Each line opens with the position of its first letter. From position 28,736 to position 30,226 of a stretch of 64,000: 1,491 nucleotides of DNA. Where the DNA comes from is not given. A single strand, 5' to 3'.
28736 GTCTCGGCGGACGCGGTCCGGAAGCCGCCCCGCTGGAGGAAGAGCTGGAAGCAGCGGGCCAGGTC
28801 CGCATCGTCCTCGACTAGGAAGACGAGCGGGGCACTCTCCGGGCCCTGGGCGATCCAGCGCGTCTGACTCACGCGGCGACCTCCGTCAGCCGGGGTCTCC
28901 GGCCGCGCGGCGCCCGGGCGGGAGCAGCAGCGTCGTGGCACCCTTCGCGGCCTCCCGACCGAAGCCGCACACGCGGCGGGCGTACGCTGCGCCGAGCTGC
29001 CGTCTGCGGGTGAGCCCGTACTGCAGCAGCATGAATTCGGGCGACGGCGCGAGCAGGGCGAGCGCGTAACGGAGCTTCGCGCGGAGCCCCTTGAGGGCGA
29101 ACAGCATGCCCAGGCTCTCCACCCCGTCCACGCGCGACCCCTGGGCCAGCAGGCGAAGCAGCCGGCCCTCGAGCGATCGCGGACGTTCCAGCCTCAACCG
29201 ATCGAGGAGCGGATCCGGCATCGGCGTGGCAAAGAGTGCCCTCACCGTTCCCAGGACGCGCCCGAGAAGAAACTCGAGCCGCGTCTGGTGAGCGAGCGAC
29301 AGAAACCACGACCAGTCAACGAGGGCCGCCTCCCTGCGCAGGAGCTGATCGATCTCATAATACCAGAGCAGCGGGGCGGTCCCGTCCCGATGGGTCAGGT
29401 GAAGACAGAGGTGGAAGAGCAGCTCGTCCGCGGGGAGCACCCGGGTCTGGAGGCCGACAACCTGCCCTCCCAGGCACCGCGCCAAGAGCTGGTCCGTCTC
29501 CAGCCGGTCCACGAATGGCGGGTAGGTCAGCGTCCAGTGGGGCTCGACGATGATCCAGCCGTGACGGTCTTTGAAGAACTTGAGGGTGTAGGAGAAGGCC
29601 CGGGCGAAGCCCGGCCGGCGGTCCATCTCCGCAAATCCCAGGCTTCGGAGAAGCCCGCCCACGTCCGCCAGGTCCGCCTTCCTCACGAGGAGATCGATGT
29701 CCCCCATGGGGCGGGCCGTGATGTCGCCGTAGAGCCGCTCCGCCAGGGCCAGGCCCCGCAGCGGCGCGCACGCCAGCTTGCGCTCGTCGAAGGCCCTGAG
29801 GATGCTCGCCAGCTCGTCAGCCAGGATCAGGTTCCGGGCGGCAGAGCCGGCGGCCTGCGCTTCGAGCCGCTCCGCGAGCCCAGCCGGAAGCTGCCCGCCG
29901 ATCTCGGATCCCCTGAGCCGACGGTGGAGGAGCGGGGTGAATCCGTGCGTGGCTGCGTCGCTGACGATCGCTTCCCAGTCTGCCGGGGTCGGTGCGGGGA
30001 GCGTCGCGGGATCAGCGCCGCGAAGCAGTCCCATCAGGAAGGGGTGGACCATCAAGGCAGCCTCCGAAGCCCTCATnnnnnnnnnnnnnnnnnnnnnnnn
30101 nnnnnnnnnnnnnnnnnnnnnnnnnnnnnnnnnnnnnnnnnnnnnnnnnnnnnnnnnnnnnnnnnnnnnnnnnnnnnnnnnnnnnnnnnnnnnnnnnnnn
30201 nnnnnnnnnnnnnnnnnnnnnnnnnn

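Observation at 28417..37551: Complete lasso-peptide (RiPP) cluster with an HPr-kinase-like tailoring kinase, embedded at the tail of a polysaccharide operon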

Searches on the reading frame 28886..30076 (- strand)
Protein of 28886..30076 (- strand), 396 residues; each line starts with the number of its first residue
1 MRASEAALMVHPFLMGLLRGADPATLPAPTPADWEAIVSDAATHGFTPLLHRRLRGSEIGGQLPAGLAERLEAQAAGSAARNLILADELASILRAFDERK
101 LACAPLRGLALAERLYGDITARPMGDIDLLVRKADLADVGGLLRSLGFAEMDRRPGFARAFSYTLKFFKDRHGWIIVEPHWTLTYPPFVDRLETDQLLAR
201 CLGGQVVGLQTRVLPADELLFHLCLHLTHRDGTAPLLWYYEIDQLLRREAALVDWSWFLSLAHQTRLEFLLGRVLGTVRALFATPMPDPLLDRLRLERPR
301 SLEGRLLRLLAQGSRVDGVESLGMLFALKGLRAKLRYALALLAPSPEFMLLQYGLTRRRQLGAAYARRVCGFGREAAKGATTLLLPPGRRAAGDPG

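Call 3: search_protein_families(library=pfam, proteins=[window:28886-30076:-], max_evalue=0.01)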
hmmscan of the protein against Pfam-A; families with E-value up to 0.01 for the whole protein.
window:28886-30076:- (396 aa): 1 family
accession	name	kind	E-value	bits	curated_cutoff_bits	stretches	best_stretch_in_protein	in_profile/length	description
PF14907.12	NTP_transf_5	-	9.1e-49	166.7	31.2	1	31-282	2-248/249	Uncharacterised nucleotidyltransferase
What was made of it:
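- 28886..30076 (-): N: PF14907 nucleotidyltransferase-fold enzyme, predicted to glycosylate the phosphate. PF14907, 166.7 bits (call 3).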

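Call 4: search_protein_families(library=ncbifam, proteins=[window:28886-30076:-], max_evalue=0.01)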
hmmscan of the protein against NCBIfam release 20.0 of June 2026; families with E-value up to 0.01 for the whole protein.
window:28886-30076:- (396 aa): 0 families

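Call 54: search_solved_structures(query=window:28886-30076:-, max_evalue=0.1)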
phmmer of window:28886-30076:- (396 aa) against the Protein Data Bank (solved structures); distinct sequences matched with E-value up to 0.1: 0.
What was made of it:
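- Tried and rejected: There is none for N (call 54).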
